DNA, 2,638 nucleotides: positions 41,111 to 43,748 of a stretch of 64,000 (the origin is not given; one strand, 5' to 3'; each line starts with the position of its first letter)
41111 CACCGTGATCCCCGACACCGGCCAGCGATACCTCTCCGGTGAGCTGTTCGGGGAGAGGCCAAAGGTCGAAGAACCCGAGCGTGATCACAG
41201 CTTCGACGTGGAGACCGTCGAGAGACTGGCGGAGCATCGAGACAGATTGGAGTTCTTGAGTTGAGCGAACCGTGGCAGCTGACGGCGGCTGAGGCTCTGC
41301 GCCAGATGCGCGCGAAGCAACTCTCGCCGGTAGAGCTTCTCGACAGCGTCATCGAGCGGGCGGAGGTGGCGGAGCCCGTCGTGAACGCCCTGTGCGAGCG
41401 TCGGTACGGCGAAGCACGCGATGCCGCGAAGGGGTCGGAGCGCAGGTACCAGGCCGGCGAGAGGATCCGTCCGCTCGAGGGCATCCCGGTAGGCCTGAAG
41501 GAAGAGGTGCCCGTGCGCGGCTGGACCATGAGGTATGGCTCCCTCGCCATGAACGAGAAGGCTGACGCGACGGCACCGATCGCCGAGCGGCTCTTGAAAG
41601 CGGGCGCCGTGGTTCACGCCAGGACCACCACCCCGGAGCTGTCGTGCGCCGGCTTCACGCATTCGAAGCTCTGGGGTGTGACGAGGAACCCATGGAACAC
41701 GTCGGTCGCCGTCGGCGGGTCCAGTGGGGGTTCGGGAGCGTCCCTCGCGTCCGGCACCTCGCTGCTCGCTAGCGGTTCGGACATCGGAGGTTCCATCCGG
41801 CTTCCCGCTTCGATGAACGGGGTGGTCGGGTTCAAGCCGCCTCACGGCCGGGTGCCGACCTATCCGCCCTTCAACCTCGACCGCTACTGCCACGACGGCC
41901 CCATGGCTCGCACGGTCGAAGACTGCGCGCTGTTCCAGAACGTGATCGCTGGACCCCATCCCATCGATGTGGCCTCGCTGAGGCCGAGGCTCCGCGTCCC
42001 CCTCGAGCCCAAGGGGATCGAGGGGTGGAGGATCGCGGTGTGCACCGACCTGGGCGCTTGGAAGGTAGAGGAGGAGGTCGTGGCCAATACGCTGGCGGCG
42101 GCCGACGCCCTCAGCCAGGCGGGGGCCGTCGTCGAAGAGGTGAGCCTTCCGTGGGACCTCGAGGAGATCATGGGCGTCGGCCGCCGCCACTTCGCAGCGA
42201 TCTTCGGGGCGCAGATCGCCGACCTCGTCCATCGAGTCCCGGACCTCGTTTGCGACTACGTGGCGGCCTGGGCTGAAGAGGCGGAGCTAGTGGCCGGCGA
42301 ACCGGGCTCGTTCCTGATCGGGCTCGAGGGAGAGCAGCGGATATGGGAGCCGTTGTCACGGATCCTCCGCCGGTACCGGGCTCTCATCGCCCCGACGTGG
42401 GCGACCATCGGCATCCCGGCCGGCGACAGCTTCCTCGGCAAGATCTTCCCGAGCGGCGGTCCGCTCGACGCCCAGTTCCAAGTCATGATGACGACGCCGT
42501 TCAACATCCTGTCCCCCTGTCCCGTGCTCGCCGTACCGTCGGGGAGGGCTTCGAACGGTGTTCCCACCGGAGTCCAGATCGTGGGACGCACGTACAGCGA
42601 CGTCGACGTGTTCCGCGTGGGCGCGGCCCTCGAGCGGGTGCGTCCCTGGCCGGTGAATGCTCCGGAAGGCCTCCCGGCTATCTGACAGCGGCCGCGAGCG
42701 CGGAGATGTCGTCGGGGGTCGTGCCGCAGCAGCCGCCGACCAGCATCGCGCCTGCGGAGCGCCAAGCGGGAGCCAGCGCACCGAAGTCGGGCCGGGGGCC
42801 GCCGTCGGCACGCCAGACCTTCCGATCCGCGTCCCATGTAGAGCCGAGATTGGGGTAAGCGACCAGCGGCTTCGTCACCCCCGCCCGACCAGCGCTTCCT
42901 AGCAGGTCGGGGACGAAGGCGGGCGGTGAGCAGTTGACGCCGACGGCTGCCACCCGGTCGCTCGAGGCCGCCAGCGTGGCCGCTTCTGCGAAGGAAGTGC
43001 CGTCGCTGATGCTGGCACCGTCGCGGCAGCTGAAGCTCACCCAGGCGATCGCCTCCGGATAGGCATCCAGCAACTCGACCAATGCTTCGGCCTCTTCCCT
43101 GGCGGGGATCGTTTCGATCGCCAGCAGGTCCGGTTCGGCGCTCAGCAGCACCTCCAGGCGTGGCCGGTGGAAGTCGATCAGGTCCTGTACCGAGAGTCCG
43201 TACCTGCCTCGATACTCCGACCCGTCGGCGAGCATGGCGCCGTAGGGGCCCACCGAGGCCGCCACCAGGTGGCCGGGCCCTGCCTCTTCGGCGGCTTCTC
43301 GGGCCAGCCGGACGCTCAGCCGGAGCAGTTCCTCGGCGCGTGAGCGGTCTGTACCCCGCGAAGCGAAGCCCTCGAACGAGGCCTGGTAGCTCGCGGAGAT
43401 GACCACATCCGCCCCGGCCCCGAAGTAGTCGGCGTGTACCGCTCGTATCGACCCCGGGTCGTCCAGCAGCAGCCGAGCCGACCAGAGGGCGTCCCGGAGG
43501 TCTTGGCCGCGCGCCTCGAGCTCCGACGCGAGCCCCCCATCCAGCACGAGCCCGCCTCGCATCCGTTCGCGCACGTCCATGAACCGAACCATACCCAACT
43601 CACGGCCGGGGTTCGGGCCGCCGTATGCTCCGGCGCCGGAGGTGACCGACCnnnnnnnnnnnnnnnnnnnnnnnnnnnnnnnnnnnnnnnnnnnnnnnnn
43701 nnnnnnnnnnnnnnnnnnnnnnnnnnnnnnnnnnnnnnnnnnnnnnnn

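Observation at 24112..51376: Putative polyamine uptake and catabolism island with two paralogous potABCD-like systems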

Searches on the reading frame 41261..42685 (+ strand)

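Call 5: search_protein_families(library=pfam, proteins=[window:41261-42685:+])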
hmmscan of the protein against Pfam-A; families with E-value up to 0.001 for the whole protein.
window:41261-42685:+ (474 aa): 1 family
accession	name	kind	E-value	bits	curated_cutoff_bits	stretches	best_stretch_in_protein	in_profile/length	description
PF01425.27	Amidase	-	7.9e-77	259.6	27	1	25-450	1-444/445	Amidase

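Call 8: search_protein_families(library=ncbifam, proteins=[window:41261-42685:+], max_evalue=1e-10)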
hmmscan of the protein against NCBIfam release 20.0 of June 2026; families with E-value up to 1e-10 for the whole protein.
window:41261-42685:+ (474 aa): 26 families (the best 25 are shown)
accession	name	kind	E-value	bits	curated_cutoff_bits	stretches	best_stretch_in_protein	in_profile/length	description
NF004815.0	PRK06169.1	equivalog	1.8e-97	326.9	506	1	2-469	5-467/471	amidase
NF005450.0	PRK07042.1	equivalog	4.9e-93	312.1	458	1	2-463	2-454/464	amidase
NF005687.0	PRK07487.1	subfamily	6.3e-74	249.4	428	1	2-459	3-454/468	amidase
NF005686.0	PRK07486.1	subfamily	1e-64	219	465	1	5-467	12-479/486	amidase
NF004816.0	PRK06170.1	equivalog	4.6e-64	216.8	503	1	7-460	12-481/493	amidase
NF009119.0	PRK12470.1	equivalog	3.5e-59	201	498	1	9-469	11-460/462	amidase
NF004717.0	PRK06061.1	equivalog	4.8e-57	193.7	498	1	8-469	18-475/483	amidase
NF005688.0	PRK07488.1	equivalog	1.5e-54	185.7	532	1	5-297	9-290/474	indoleacetamide hydrolase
NF005565.0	PRK07235.1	subfamily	2.3e-52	178.3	545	1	69-299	85-321/506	amidase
NF005899.0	PRK07869.1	equivalog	8e-51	173.3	418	1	9-298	17-300/471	amidase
TIGR00132.1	gatA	equivalog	2e-50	171.9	481.1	1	16-297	5-287/466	Asp-tRNA(Asn)/Glu-tRNA(Gln) amidotransferase subunit GatA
NF005460.0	PRK07056.1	subfamily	3e-48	164.9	447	1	14-460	15-452/457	amidase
NF006631.0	PRK09201.1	equivalog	5.4e-47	160.6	461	1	5-288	5-293/466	AtzE family amidohydrolase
TIGR02715.1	amido_AtzE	subfamily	6.2e-44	150.7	425.75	1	9-289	2-287/452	AtzE family amidohydrolase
NF004766.0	PRK06102.1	equivalog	3.7e-41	141.7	559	1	10-310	11-303/455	amidase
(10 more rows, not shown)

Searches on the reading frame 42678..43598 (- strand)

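Call 5: search_protein_families(library=pfam, proteins=[window:42678-43598:-])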
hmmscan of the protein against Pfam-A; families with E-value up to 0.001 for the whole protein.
window:42678-43598:- (306 aa): 1 family
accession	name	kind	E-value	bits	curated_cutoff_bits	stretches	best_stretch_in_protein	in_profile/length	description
PF02574.22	S-methyl_trans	-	1e-76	259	22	1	17-305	1-283/283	Homocysteine S-methyltransferase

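Call 32: search_protein_families(library=ncbifam, proteins=[window:42678-43598:-], max_evalue=1e-20)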
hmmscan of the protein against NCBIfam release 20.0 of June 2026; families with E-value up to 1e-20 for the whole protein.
window:42678-43598:- (306 aa): 3 families
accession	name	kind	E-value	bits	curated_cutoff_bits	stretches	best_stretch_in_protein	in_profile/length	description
NF007020.0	PRK09485.1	equivalog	4e-112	374.2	215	1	16-305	13-303/306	homocysteine S-methyltransferase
NF006396.0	PRK08645.1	equivalog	2.5e-34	118.4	453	1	13-305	8-284/611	bifunctional homocysteine S-methyltransferase/methylenetetrahydrofolate reductase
NF005718.0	PRK07534.1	equivalog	1.3e-21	77.2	338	1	14-305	13-294/337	betaine--homocysteine S-methyltransferase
